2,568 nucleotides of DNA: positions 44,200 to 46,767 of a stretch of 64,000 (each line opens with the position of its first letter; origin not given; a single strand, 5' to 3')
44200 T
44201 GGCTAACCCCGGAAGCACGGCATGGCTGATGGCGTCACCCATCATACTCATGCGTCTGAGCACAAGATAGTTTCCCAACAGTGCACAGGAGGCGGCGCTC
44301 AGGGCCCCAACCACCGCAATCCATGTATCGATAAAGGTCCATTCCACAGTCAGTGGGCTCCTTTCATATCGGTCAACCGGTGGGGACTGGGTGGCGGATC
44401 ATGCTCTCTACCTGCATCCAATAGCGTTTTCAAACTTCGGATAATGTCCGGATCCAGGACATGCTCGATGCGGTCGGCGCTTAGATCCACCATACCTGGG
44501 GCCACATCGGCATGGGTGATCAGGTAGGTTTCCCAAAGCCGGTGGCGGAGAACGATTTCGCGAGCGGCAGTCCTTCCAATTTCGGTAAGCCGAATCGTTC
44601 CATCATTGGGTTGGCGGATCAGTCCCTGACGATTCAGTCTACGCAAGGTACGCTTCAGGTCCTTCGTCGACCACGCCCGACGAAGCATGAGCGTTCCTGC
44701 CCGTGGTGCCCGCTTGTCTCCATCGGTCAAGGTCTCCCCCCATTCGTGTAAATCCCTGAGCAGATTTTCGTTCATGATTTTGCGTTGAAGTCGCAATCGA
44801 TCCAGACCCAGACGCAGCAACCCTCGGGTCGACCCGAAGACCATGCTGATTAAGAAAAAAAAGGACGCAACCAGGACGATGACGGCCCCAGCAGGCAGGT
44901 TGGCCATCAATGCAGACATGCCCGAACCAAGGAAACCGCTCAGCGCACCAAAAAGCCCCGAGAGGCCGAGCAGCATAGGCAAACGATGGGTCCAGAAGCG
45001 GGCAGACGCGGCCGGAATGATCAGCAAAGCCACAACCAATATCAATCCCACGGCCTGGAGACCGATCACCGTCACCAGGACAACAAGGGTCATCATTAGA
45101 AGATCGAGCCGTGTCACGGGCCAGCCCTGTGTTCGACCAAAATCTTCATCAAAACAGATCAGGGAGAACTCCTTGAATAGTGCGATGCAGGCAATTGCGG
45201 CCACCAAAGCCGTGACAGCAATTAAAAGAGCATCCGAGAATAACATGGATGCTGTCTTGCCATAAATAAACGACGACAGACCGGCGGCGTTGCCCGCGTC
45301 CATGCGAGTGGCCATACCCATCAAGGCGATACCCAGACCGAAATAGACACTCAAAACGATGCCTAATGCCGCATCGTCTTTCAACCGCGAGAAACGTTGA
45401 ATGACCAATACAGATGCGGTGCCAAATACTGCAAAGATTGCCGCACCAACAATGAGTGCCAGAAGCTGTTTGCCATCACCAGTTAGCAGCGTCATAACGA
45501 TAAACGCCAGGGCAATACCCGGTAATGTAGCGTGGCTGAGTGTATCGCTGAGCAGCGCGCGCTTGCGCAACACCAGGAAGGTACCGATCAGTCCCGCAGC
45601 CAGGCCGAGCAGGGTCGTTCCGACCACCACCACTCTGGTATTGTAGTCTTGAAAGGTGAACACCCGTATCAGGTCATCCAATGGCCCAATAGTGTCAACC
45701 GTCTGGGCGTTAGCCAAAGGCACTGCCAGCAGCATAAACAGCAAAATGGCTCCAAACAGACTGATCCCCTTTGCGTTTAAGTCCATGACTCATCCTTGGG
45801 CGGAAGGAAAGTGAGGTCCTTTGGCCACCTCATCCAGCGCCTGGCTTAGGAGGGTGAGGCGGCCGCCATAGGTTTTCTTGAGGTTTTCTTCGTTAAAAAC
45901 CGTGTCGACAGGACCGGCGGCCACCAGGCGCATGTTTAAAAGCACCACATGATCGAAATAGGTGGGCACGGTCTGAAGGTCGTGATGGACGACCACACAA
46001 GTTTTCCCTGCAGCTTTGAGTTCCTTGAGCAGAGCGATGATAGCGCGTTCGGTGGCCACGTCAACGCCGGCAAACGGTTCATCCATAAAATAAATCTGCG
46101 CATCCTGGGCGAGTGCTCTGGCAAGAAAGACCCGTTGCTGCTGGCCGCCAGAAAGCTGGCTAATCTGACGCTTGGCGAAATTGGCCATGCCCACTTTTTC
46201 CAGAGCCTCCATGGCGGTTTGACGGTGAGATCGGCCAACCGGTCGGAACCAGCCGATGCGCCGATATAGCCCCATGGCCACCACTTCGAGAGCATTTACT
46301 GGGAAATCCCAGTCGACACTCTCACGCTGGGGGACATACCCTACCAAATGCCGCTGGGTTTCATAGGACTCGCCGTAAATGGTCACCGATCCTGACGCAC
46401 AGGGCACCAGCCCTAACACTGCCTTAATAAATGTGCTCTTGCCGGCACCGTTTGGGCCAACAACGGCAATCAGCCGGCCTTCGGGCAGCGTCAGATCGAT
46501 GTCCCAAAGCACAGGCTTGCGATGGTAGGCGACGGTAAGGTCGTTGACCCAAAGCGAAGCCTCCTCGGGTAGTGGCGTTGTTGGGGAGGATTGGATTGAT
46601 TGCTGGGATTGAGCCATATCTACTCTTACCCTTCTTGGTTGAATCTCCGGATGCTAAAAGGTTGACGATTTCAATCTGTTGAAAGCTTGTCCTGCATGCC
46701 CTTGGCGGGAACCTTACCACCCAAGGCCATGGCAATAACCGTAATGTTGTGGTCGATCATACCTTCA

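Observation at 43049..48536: Metal importer in which both permeases are fused to DtxR-like repressor domains, plus a third stand-alone DtxR/MntR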

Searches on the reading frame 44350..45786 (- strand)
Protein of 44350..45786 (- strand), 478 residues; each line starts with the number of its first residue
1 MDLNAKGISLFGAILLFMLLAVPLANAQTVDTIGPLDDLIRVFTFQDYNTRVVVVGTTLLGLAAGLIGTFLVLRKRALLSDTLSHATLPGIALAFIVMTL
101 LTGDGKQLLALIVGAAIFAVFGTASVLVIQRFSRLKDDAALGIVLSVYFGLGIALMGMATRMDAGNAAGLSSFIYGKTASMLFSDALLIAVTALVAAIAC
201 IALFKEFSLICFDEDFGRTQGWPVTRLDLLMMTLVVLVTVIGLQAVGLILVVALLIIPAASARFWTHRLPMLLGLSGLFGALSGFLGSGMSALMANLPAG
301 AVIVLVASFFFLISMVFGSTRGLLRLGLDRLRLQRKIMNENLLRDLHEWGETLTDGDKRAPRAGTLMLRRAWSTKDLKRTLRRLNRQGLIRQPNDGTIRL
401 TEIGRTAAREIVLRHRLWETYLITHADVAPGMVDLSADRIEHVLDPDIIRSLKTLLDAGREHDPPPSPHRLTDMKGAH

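Call 3: search_protein_families(library=pfam, proteins=[window:44350-45786:-], max_evalue=0.01)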
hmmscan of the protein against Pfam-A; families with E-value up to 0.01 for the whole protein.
window:44350-45786:- (478 aa): 3 families
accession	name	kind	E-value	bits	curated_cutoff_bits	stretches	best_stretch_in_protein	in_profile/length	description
PF00950.22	ABC-3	-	2.9e-58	197.9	20.1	1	49-317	4-257/258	ABC 3 transport family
PF02742.21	Fe_dep_repr_C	-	8.3e-13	48.6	27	1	401-458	1-58/70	Iron dependent repressor, metal binding and dimerisation domain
PF01032.23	FecCD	-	2.5e-09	37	26.5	1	91-315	82-309/311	FecCD transport family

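Call 4: search_protein_families(library=ncbifam, proteins=[window:44350-45786:-], max_evalue=0.01)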
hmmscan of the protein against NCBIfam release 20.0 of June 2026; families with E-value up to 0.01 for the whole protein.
window:44350-45786:- (478 aa): 7 families
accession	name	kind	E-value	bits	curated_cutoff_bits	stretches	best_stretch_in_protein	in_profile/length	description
NF040927.1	ABC_perm_SloB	subfamily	1e-39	137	460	1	53-323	15-269/271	metal ABC transporter permease subunit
TIGR03770.1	anch_rpt_perm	equivalog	1.1e-38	133.5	296.8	1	59-316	26-268/270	anchored repeat-type ABC transporter permease subunit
NF040871.1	AztB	equivalog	1.3e-37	130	280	1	40-307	4-254/254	zinc ABC transporter permease AztB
NF007089.0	PRK09543.1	equivalog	1e-16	61.3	284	1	57-316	12-256/261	zinc ABC transporter permease subunit ZnuB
NF053665.1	TransRegDtxRActin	equivalog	4.8e-09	36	290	1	375-459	39-123/233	iron-dependent transcriptional repressor DtxR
NF008273.0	PRK11050.1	equivalog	3.1e-06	26.9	153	1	339-457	34-150/156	manganese-binding transcriptional regulator MntR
NF047407.1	TransRegMntRTherm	equivalog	4.3e-06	26.6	350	1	379-457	51-129/227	manganese-dependent transcriptional regulator MntR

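Call 11: find_homologous_proteins(query=window:44350-45786:-)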
Query window:44350-45786:- (478 aa): 4807 proteins with E <= 0.001 among 8000 candidates; the best 120 are listed.
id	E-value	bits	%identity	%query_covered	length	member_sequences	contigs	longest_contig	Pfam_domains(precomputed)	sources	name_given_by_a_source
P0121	8.3e-278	939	93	100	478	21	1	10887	PF01032.24,PF02742.22,PF00950.23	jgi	jgi:manganese/zinc/iron transport system permease protein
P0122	1.6e-276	935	92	100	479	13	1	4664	PF01032.24,PF02742.22,PF00950.23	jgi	jgi:manganese/zinc/iron transport system permease protein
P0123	1.7e-266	902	90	100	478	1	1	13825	PF01032.24,PF02742.22,PF00950.23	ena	-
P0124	3.3e-266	901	91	99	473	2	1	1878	PF01032.24,PF02742.22,PF00950.23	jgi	jgi:manganese/zinc/iron transport system permease protein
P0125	2.3e-256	869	86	96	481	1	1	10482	PF01032.24,PF02742.22,PF00950.23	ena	-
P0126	1.3e-253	860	85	100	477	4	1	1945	PF01032.24,PF02742.22,PF00950.23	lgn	-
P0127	3.2e-238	809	83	97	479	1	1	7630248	PF01032.24,PF02742.22,PF00950.23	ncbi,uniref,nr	ncbi:iron chelate uptake ABC transporter family permease subunit [Desulfosarcina ovata]|uniref:Manga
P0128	4.4e-238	809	83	95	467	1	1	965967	PF01032.24,PF02742.22,PF00950.23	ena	-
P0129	2.6e-237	806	81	99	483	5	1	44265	PF01032.24,PF02742.22,PF00950.23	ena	-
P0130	1.1e-235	801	80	100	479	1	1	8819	PF01032.24,PF02742.22,PF00950.23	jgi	jgi:manganese/zinc/iron transport system permease protein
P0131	3.8e-233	792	80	97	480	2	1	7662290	PF01032.24,PF02742.22,PF00950.23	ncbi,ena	-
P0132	1.2e-232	791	79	99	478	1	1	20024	PF01032.24,PF02742.22,PF00950.23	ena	-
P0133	1.6e-216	738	77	97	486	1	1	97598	PF01032.24,PF02742.22,PF00950.23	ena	-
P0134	1.6e-216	737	80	93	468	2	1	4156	PF01032.24,PF02742.22,PF00950.23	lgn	-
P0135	2.2e-211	721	76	96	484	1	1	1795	PF01032.24,PF02742.22,PF00950.23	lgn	-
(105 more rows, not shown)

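Call 59: predict_structure(alignment_id=A4)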
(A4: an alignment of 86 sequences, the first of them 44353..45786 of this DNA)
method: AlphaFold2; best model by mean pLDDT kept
length: 478 residues; sequences in the alignment: 86
mean_pLDDT: 76.8   pTM: 0.66
mean pLDDT of the five models: 76.8, 76.6, 74.3, 72.8, 71.9
residues with pLDDT >= 90: 54; 70-90: 297; 50-70: 100; < 50: 27
segments of 3 or more residues with pLDDT < 50: 1-4, 21-33, 471-478
pLDDT, mean of each block of 10 residues (from residue 1): 57 65 39 57 65 84 91 76 80 87 78 84 84 80 86 85 62 57 75 91 89 85 85 85 72 87 89 93 88 73 89 86 81 86 85 65 75 82 88 81 86 82 73 66 66 63 56 39
secondary structure, 60 per line:
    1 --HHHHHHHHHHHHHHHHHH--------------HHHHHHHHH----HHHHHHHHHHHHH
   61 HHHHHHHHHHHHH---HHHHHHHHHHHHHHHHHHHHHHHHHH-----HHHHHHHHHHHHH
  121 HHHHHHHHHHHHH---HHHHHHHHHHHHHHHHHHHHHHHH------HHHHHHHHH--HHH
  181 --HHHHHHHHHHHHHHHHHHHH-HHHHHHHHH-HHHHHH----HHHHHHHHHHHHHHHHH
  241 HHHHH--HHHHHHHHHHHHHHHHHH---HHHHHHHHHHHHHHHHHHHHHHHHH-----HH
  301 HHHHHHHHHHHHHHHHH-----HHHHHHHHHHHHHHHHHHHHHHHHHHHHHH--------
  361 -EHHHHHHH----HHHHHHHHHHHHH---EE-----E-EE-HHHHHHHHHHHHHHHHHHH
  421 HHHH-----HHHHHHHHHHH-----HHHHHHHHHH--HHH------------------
elements in order: H3-20 H35-43 H48-73 H77-102 H108-133 H137-160 H167-175 H183-202 H204-212 H214-219 H224-245 H248-265 H269-293 H299-317 H323-352 H363-369 H374-386 H402-424 H430-440 H446-455

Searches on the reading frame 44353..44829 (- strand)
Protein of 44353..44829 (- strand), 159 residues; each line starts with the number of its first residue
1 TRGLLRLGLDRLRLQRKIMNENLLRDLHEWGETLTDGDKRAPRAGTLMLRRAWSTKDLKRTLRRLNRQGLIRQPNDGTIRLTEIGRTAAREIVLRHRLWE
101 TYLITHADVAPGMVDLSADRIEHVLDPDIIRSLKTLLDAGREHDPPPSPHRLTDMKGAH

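Call 24: search_solved_structures(query=window:44353-44829:-, max_evalue=0.01, show_alignments=3)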
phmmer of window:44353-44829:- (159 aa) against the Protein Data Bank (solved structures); distinct sequences matched with E-value up to 0.01: 22.
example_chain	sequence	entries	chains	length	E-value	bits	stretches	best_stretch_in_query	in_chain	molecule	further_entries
2qqb_A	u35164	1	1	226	2.2e-08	37.3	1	49-147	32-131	Diphtheria toxin repressor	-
1ddn_A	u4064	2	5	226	2.2e-08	37.3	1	49-147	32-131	DIPHTHERIA TOX REPRESSOR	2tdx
2qq9_A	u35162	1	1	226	2.2e-08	37.3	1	48-147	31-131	Diphtheria toxin repressor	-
2qqa_A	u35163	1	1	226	2.7e-08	37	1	50-147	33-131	Diphtheria toxin repressor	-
1b1b_A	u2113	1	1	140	6.5e-08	35.8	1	49-138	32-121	PROTEIN (IRON DEPENDENT REGULATOR)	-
5zr4_A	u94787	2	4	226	7.3e-08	35.6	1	50-138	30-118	Metal-dependent transcriptional regulator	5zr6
2isy_A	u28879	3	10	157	8.6e-08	35.4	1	50-138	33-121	Iron-dependent repressor ideR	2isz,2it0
1f5t_A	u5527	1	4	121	1.1e-07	35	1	47-135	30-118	DIPHTHERIA TOXIN REPRESSOR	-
1g3s_A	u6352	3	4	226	1.5e-07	34.6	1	49-147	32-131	DIPHTHERIA TOXIN REPRESSOR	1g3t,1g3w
1fx7_A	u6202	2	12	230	1.6e-07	34.4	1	50-138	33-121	IRON-DEPENDENT REPRESSOR IDER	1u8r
1xcv_A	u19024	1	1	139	2e-07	34.2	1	47-147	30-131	Diphtheria toxin repressor mutant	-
1bi0_A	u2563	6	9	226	3.6e-07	33.4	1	49-147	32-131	DIPHTHERIA TOXIN REPRESSOR | DIPHTHERIA TOX REPRESSOR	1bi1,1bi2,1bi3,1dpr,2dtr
1c0w_A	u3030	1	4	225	3.6e-07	33.4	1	49-147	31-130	DIPHTHERIA TOXIN REPRESSOR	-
3glx_A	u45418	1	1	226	3.6e-07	33.3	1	49-147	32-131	Diphtheria toxin repressor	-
1fwz_A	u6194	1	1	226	3.7e-07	33.3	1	49-147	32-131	DIPHTHERIA TOXIN REPRESSOR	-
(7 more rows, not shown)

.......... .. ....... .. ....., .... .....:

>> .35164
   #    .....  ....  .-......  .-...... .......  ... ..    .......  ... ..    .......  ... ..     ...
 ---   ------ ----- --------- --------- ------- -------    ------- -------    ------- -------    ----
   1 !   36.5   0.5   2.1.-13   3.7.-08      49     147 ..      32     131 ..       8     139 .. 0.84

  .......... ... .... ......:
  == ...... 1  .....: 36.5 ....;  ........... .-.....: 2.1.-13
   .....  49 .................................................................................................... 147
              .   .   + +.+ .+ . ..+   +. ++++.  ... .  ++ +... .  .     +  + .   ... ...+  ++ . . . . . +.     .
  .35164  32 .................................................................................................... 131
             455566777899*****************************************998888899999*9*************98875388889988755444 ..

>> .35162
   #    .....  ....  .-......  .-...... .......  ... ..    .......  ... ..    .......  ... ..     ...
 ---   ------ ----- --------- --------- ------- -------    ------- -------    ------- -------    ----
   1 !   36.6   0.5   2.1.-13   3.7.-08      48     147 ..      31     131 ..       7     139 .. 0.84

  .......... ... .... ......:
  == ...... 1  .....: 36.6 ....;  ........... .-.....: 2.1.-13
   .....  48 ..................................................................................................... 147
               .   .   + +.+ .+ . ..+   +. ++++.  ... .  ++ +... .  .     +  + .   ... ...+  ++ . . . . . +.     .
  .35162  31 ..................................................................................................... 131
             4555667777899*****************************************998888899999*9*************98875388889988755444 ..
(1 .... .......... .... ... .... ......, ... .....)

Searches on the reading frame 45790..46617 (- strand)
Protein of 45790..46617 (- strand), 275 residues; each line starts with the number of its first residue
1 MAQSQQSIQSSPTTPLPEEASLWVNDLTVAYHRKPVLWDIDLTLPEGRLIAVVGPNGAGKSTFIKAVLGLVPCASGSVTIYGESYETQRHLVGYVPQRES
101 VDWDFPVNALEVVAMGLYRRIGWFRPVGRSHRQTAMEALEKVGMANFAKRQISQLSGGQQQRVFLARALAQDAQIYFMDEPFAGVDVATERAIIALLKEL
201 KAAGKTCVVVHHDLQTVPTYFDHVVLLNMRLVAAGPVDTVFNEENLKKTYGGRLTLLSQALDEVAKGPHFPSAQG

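Call 3: search_protein_families(library=pfam, proteins=[window:45790-46617:-], max_evalue=0.01)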
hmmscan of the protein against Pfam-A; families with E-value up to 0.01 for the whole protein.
window:45790-46617:- (275 aa): 9 families
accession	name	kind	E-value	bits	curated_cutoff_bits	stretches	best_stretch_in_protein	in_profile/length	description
PF00005.33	ABC_tran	-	1e-29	104.4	25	1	39-183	3-137/137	ABC transporter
PF13304.12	AAA_21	-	6.1e-09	36.8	27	1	50-70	2-22/304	AAA domain, putative AbiEii toxin, Type IV TA system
PF02463.25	SMC_N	-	5.7e-07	29.6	40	1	48-67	25-44/220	RecF/RecN/SMC N terminal domain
PF13481.12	AAA_25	-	0.00012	22.2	27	1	21-64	9-50/195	AAA domain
PF13476.12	AAA_23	-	0.00043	21.4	27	1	39-67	14-39/201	AAA domain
PF13555.12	AAA_29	-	0.00074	19.7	27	1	47-71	23-46/61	P-loop containing region of AAA domain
PF13558.12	SbcC_Walker_B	-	0.0014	19.3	27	0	131-198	9-89/90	SbcC/RAD50-like, Walker B motif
PF13238.12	AAA_18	-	0.0026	18.6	29.4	0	163-228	25-98/128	AAA domain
PF13514.12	AAA_27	-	0.0032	17.5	22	1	42-70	19-49/206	AAA domain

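Call 4: search_protein_families(library=ncbifam, proteins=[window:45790-46617:-], max_evalue=0.01)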
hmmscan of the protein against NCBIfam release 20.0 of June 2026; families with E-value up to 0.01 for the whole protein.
window:45790-46617:- (275 aa): 192 families (the best 25 are shown)
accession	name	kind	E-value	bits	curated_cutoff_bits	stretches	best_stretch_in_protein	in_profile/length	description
NF011630.0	PRK15056.1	equivalog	4e-71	239.4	393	1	19-255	4-243/274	manganese/iron ABC transporter ATP-binding protein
NF053840.1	MnTportMntADein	equivalog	9.4e-68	228.4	400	1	23-251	3-230/240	manganese ABC transporter ATP-binding protein MntA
NF040873.1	AztA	equivalog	1.3e-58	197.7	220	1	31-225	2-190/191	zinc ABC transporter ATP-binding protein AztA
TIGR03771.1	anch_rpt_ABC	equivalog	5e-58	196.4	268.8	1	44-251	3-210/223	anchored repeat-type ABC transporter ATP-binding subunit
NF007082.0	PRK09536.1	equivalog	5.3e-51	174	537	1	22-255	4-241/402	corrinoid ABC transporter ATPase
NF010068.0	PRK13548.1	equivalog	8.9e-50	169.2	261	1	19-259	3-249/261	heme ABC transporter ATP-binding protein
TIGR03873.1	F420-0_ABC_ATP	hypoth_equivalog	1.5e-47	162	372.4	1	23-258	3-242/256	putative F420-0 ABC transporter ATP-binding protein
NF008409.0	PRK11231.1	equivalog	1.1e-46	159.2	375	1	22-250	3-235/255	Fe(3+) dicitrate ABC transporter ATP-binding protein FecE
TIGR02315.1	ABC_phnC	equivalog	1.6e-38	132.5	266.1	1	22-250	2-242/243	phosphonate ABC transporter ATP-binding protein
NF007090.0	PRK09544.1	equivalog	2.1e-35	122.4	306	1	24-251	7-218/251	zinc ABC transporter ATP-binding protein ZnuC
TIGR01188.1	drrA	subfamily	3.3e-35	121.9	312.45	1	36-237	8-208/302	daunorubicin resistance ABC transporter, ATP-binding protein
NF008421.0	PRK11248.1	equivalog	7.2e-35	120.7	357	1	23-226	3-201/255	taurine ABC transporter ATP-binding subunit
TIGR04521.1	ECF_ATPase_2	equivalog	6.4e-34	117.3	330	1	34-250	18-242/279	energy-coupling factor transporter ATPase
TIGR02857.1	CydD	equivalog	6.1e-33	114.6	435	1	6-225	304-527/529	thiol reductant ABC exporter subunit CydD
TIGR00968.1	3a0106s01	subfamily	2.1e-32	112.5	342.75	1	24-241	3-219/237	sulfate ABC transporter ATP-binding protein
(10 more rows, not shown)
